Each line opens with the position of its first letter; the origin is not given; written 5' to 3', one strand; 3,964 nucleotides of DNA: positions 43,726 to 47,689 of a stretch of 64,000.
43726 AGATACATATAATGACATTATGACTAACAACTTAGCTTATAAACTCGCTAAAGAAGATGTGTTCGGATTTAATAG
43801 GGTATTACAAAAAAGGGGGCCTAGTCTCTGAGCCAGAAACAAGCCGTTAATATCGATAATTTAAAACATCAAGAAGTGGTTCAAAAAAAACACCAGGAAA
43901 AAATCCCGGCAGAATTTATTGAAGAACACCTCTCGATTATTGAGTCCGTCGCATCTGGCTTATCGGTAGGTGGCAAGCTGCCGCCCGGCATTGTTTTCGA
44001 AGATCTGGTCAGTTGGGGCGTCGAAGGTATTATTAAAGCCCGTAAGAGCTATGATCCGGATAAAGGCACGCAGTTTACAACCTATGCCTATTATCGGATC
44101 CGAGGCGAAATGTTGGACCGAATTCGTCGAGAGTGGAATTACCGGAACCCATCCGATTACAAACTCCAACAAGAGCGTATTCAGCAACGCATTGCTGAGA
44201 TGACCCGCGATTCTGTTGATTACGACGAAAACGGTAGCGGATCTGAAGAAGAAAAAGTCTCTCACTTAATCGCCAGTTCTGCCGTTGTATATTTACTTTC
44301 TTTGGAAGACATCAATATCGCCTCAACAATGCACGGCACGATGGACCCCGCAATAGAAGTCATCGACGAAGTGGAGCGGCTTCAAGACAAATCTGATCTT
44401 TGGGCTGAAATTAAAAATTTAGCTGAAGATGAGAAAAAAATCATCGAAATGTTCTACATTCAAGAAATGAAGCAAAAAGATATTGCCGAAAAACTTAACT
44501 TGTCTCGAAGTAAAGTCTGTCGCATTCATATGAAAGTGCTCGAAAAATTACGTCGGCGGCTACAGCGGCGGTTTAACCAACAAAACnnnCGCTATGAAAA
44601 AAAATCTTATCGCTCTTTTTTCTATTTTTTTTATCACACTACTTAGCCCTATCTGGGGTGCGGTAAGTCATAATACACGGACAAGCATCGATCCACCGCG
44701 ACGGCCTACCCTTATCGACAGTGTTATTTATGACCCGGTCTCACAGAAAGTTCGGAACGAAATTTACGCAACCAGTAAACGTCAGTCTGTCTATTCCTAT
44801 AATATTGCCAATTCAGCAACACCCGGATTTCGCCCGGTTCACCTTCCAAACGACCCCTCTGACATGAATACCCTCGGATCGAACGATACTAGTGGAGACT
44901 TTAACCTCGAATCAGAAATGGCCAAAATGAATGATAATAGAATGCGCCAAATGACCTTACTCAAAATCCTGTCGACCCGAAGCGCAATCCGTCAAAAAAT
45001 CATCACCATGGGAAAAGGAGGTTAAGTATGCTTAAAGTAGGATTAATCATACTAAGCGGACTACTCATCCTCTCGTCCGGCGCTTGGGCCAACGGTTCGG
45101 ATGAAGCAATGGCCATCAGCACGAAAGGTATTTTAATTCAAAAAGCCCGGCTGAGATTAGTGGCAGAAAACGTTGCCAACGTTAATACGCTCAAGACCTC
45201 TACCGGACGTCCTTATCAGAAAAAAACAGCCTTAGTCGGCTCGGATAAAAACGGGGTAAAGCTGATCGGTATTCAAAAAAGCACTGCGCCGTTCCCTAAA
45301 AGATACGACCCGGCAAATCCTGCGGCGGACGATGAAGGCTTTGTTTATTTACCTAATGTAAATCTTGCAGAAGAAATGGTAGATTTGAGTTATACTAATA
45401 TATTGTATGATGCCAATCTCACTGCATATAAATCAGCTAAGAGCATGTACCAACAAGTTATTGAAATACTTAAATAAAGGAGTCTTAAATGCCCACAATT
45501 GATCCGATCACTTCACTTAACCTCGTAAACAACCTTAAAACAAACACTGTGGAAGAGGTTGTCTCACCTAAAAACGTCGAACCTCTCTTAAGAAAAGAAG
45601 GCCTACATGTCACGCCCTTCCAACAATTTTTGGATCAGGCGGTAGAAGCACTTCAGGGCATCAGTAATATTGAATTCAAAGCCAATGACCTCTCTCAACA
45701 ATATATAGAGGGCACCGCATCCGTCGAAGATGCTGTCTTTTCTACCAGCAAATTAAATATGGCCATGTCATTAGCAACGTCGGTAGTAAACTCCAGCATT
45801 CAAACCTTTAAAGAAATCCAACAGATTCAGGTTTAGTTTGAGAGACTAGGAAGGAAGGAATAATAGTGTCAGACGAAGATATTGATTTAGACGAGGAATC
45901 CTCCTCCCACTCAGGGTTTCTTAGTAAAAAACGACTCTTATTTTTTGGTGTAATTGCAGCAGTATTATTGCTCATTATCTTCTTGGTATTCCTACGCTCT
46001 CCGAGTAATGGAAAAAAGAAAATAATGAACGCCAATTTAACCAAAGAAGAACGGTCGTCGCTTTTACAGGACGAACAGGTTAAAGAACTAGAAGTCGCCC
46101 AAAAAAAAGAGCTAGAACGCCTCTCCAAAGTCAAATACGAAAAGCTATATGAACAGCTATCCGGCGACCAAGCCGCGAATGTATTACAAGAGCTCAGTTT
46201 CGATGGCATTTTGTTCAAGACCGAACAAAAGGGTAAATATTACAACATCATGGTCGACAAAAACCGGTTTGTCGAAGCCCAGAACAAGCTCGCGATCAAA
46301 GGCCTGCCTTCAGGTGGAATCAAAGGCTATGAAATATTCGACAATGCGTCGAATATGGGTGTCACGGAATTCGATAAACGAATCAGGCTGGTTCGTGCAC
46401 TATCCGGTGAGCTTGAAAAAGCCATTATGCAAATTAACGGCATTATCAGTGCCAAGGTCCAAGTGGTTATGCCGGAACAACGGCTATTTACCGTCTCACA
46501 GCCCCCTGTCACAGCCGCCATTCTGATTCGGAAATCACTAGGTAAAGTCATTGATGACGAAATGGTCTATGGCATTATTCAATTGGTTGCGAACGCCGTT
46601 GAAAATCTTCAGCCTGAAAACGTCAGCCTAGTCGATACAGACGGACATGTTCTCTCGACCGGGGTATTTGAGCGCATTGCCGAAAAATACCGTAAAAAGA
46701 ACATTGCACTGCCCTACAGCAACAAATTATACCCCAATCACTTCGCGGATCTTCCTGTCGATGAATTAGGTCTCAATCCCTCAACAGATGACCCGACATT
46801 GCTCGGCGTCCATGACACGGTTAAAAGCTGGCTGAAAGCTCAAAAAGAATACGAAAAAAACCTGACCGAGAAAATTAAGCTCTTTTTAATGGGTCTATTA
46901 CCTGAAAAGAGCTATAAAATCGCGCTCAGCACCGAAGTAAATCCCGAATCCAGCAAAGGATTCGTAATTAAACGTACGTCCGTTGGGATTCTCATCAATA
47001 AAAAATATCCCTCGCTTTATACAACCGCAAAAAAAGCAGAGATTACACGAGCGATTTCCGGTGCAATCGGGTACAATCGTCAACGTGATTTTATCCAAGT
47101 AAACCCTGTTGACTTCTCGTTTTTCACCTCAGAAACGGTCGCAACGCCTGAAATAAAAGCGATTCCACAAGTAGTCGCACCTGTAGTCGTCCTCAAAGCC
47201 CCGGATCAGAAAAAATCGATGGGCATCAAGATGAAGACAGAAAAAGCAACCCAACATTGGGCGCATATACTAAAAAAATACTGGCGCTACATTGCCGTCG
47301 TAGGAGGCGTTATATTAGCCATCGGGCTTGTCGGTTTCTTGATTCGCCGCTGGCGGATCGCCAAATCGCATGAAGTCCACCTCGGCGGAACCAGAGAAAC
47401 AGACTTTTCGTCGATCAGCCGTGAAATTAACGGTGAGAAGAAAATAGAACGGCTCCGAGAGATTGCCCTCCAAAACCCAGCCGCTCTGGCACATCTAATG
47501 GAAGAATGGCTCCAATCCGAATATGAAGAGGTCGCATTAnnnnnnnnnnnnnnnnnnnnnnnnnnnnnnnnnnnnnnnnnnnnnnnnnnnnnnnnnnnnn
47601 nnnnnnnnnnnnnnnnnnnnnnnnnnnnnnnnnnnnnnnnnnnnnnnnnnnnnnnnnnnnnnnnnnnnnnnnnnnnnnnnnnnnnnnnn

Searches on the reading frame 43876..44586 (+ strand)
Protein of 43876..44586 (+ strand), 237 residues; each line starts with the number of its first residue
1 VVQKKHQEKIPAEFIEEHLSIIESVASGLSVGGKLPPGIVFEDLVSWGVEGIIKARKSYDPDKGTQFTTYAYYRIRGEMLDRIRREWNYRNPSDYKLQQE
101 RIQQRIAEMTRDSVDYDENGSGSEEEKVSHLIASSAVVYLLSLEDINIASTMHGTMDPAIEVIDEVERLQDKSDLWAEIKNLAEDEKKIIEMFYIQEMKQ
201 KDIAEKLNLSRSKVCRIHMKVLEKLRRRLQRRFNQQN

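Call 3: search_protein_families(library=pfam, proteins=[window:43876-44586:+], max_evalue=1)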
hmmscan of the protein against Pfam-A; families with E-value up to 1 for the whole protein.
window:43876-44586:+ (237 aa): 12 families
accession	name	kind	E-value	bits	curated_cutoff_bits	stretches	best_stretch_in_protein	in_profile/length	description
PF04542.20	Sigma70_r2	-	1.8e-13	50.5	24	1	15-87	2-69/71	Sigma-70 region 2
PF04545.22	Sigma70_r4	-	5.2e-11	42.3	24.1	1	180-226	3-49/50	Sigma-70, region 4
PF08281.18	Sigma70_r4_2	-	6.2e-08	32.6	25.7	1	175-214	4-43/54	Sigma-70, region 4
PF07374.17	DUF1492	-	3.2e-05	24.4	21.5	1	164-220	37-94/100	Protein of unknown function (DUF1492)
PF24034.1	DUF7343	-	0.0017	18.6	27.6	1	184-217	3-38/62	Domain of unknown function (DUF7343)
PF16509.11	KORA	-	0.0059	17.2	26.7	1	181-229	14-62/84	TrfB plasmid transcriptional repressor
PF13384.12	HTH_23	-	0.025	14.9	24.6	1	192-217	13-37/50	Homeodomain-like domain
PF13412.12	HTH_24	-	0.026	14.5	21.9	1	198-214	18-34/48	Winged helix-turn-helix DNA-binding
PF01022.26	HTH_5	-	0.029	14.7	22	1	188-225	6-42/47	Bacterial regulatory protein, arsR family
PF02311.25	AraC_binding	-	0.033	14.4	21.1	1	69-132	70-132/135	AraC-like ligand binding domain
PF08279.18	HTH_11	-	0.049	14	25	1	187-214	3-32/55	HTH domain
PF13558.12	SbcC_Walker_B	-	0.06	14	27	1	88-147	5-59/90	SbcC/RAD50-like, Walker B motif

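Call 4: search_protein_families(library=ncbifam, proteins=[window:43876-44586:+], max_evalue=1)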
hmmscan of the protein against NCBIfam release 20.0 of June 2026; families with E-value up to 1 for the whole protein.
window:43876-44586:+ (237 aa): 86 families (the best 25 are shown)
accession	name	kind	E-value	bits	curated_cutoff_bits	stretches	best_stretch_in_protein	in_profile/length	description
TIGR02479.1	FliA_WhiG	subfamily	9.4e-36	123.6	189.6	1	15-230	2-224/224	FliA/WhiG family RNA polymerase sigma factor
NF005413.0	PRK06986.1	subfamily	1.7e-34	119.7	201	1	4-231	8-238/241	RNA polymerase sigma factor FliA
TIGR02937.1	sigma70-ECF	superfamily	2.1e-27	95.7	42.9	1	13-229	5-165/165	sigma-70 family RNA polymerase sigma factor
NF004935.0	PRK06288.1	equivalog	7.7e-27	94.6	343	1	4-230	28-263/270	RNA polymerase sigma factor WhiG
NF005809.0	PRK07670.1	equivalog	6.4e-26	91.4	326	1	5-232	19-253/255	FliA/WhiG family RNA polymerase sigma factor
TIGR02980.1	SigBFG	subfamily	2e-21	76.7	234.35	1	11-229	5-226/227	SigB/SigF/SigG family RNA polymerase sigma factor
NF004471.0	PRK05803.1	subfamily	7.3e-20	71.2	252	2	160-232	155-231/235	RNA polymerase sporulation sigma factor SigK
TIGR02846.1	spore_sigmaK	equivalog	2.5e-19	69.7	298.65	2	161-229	154-226/227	RNA polymerase sporulation sigma factor SigK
NF004572.0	PRK05911.1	equivalog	4e-19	69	378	1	13-229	27-253/257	RNA polymerase sigma factor sigma-28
NF006158.0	PRK08301.1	equivalog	2.6e-16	59.8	339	2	37-90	82-135/241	RNA polymerase sporulation sigma factor SigE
TIGR02941.1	Sigma_B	equivalog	5.2e-16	58.9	315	1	3-228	23-252/255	RNA polymerase sigma factor SigB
NF005514.0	PRK07122.1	subfamily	8e-16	58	372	1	41-230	67-264/264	RNA polymerase sigma factor SigF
NF009091.0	PRK12427.1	equivalog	1.5e-15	57.5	339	1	41-228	45-230/233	FliA/WhiG family RNA polymerase sigma factor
TIGR02835.1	spore_sigmaE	equivalog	3.6e-15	56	348.6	2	37-90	75-128/234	RNA polymerase sporulation sigma factor SigE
NF005644.0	PRK07408.1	subfamily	2.7e-14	53.4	261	1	40-231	54-255/258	RNA polymerase sigma factor SigF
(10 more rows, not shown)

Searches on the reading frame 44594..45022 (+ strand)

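Call 3: search_protein_families(library=pfam, proteins=[window:44594-45022:+], max_evalue=1)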
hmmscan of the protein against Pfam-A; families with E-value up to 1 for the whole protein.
window:44594-45022:+ (143 aa): 1 family
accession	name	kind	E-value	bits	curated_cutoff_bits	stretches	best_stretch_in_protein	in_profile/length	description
PF00460.25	Flg_bb_rod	-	0.00055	20.3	20.7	1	59-80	10-31/31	Flagella basal body rod protein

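Call 4: search_protein_families(library=ncbifam, proteins=[window:44594-45022:+], max_evalue=1)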
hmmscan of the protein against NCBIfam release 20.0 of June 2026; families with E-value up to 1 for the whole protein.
window:44594-45022:+ (143 aa): 10 families
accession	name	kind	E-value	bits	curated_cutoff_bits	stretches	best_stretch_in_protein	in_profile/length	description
NF004654.1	PRK06004.1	equivalog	1.1e-06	29.7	142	1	55-86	4-35/126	flagellar basal body rod protein FlgB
TIGR01396.1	FlgB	equivalog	2.3e-06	27.8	59.05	1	57-82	12-37/131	flagellar basal body rod protein FlgB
NF009264.0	PRK12621.1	equivalog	9.1e-05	22.8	163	1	60-85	19-44/136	flagellar basal body rod protein FlgB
NF009270.0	PRK12627.1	equivalog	0.0018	18.7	128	1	61-82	19-40/128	FlgB family protein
TIGR03506.1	FlgEFG_subfam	subfamily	0.003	17.3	70.25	1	59-80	12-33/351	flagellar hook-basal body complex protein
NF004653.1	PRK06003.1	equivalog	0.0036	17.7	153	1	61-81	18-38/126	flagellar basal body rod protein FlgB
TIGR02490.1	flgF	equivalog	0.0082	15.7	178.5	1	59-81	10-32/218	flagellar basal-body rod protein FlgF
NF009266.0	PRK12623.1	equivalog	0.024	14.6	144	1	49-80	12-43/133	flagellar basal body rod protein FlgB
NF005280.0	PRK06797.1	equivalog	0.027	15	106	1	58-139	14-92/135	flagellar basal body rod protein FlgB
NF009265.0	PRK12622.1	equivalog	0.06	13.5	145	1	60-105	18-62/135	flagellar basal body rod protein FlgB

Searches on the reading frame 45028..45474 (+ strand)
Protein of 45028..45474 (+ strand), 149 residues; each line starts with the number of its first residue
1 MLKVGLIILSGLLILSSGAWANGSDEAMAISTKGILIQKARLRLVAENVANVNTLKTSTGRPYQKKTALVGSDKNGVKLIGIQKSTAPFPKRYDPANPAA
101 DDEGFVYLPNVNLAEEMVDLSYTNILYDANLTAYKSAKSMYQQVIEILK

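Call 3: search_protein_families(library=pfam, proteins=[window:45028-45474:+], max_evalue=1)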
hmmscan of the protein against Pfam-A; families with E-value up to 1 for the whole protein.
window:45028-45474:+ (149 aa): 1 family
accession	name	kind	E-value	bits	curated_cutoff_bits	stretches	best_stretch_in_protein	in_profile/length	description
PF06429.18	Flg_bbr_C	-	1.6e-06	28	23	1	104-146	3-45/46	Flagellar basal body rod FlgEFG protein C-terminal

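Call 4: search_protein_families(library=ncbifam, proteins=[window:45028-45474:+], max_evalue=1)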
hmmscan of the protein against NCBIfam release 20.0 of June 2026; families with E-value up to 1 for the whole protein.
window:45028-45474:+ (149 aa): 11 families
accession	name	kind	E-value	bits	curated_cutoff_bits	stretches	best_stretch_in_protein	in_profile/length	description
TIGR01395.1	FlgC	equivalog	3.9e-32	111.4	102.1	1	26-149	2-137/137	flagellar basal body rod protein FlgC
NF009275.1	PRK12632.1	equivalog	3.1e-14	53.5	170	1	26-149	6-129/130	flagellar basal body rod protein FlgC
TIGR02488.1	flgG_G_neg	equivalog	3.8e-06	26.6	252.75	2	103-145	214-256/259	flagellar basal-body rod protein FlgG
TIGR02492.1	flgK_ends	equivalog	0.0019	17.6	170.75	1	27-68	2-43/437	flagellar hook-associated protein FlgK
NF009456.0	PRK12816.1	equivalog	0.0029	17.3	416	1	103-146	218-261/264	flagellar basal body rod protein FlgG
TIGR03506.1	FlgEFG_subfam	subfamily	0.0033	17.2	70.25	1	27-54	2-29/351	flagellar hook-basal body complex protein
TIGR02490.1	flgF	equivalog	0.017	14.7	178.5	1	31-54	4-27/218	flagellar basal-body rod protein FlgF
NF004243.1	PRK05682.2-2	equivalog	0.019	14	801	1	28-54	7-33/420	flagellar hook protein FlgE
NF009266.0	PRK12623.1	equivalog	0.023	14.6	144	0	31-54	16-39/133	flagellar basal body rod protein FlgB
NF004654.1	PRK06004.1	equivalog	0.046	14.7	142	1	39-149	10-121/126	flagellar basal body rod protein FlgB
TIGR01396.1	FlgB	equivalog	0.066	13.4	59.05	0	27-54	4-31/131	flagellar basal body rod protein FlgB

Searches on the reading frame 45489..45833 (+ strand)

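Call 3: search_protein_families(library=pfam, proteins=[window:45489-45833:+], max_evalue=1)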
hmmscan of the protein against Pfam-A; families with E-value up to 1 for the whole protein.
window:45489-45833:+ (115 aa): 2 families
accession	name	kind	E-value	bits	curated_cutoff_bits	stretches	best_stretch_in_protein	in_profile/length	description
PF02049.23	FliE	-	3e-08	34.2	22.4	1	43-115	19-89/89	Flagellar hook-basal body complex protein FliE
PF19964.5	EAD11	-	0.11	13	26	1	64-93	43-72/80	Effector-associated domain 11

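Call 4: search_protein_families(library=ncbifam, proteins=[window:45489-45833:+], max_evalue=1)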
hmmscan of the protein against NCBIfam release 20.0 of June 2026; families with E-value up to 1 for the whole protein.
window:45489-45833:+ (115 aa): 1 family
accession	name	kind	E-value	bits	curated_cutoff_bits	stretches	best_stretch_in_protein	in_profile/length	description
TIGR00205.2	fliE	equivalog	4e-05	23.8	30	1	53-115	7-71/71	flagellar hook-basal body complex protein FliE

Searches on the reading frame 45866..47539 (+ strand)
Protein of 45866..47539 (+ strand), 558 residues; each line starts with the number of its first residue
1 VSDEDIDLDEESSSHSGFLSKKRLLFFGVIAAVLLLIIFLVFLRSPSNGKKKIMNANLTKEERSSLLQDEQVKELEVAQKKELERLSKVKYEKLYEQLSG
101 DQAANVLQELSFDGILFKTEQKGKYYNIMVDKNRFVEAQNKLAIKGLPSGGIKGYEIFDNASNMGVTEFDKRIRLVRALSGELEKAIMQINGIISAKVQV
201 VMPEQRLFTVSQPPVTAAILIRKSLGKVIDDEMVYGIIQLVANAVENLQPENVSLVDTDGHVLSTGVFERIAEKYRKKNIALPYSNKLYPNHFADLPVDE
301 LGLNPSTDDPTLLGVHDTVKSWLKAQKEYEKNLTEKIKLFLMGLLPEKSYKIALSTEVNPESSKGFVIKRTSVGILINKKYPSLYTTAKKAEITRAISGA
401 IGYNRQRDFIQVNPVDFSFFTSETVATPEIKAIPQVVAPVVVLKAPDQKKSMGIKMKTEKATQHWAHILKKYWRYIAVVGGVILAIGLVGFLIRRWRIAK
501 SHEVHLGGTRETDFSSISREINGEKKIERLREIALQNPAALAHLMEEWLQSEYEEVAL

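Call 3: search_protein_families(library=pfam, proteins=[window:45866-47539:+], max_evalue=1)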
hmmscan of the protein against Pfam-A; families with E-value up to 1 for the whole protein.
window:45866-47539:+ (558 aa): 6 families
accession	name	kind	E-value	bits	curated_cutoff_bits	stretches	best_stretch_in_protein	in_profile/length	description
PF01514.23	YscJ_FliF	-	6.2e-47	160.2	24.4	1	87-264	2-178/179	Secretory protein of YscJ/FliF family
PF08345.17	YscJ_FliF_C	-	1.9e-05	25.6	23.8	1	353-417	82-147/147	Flagellar M-ring protein C-terminal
PF21314.2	TM_ErbB1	-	0.0062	16.7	27.1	1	476-502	3-32/36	Epidermal growth factor receptor transmembrane-juxtamembrane segment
PF06480.20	FtsH_ext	-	0.021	15.5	25.5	1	26-110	3-62/103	FtsH Extracellular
PF01102.23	Glycophorin_A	-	0.04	14.6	30.1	0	475-504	64-93/114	Glycophorin A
PF00689.26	Cation_ATPase_C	-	0.19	12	27.3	0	469-502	47-80/175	Cation transporting ATPase, C-terminus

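Call 4: search_protein_families(library=ncbifam, proteins=[window:45866-47539:+], max_evalue=1)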
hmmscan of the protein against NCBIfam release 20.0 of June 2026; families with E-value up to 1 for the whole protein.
window:45866-47539:+ (558 aa): 11 families
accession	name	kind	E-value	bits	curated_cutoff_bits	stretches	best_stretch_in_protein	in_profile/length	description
TIGR00206.1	fliF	equivalog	4.7e-37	128.1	129.75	1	90-269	50-226/555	flagellar basal-body MS-ring/collar protein FliF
TIGR02544.1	III_secr_YscJ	equivalog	1.1e-24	87.3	161.95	1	91-256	19-184/193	type III secretion system inner membrane ring lipoprotein SctJ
NF011875.1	PRK15348.1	equivalog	4e-05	23.4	260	1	93-256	22-183/249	EscJ/YscJ/HrcJ family type III secretion inner membrane ring protein SsaJ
NF011852.0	PRK15324.1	equivalog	0.012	15.1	261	1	86-201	15-131/252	EscJ/YscJ/HrcJ family type III secretion inner membrane ring protein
TIGR03943.1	TIGR03943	equivalog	0.029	13.7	88.8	1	27-122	55-147/221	TIGR03943 family putative permease subunit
NF033218.1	anchor_AmaP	equivalog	0.033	14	55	0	19-49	45-75/166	alkaline shock response membrane anchor protein AmaP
NF050100.1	SepX_GlpR_3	exception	0.04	13.7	150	1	27-99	127-200/209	divisome protein SepX/GlpR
NF038246.1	bile_salt_MFS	equivalog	0.061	12.2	400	1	20-79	163-222/408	conjugated bile salt MFS transporter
TIGR04561.1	membra_charge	hypoth_equivalog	0.067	13.4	30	1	24-62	18-58/82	TIGR04561 family membrane protein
NF041833.1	Fe_ADH_ErcA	equivalog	0.085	11.9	550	1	224-291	2-70/382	alcohol dehydrogenase-like regulatory protein ErcA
NF041554.1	SA1362_fam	subfamily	0.12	12.5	42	1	22-50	29-57/70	SA1362 family protein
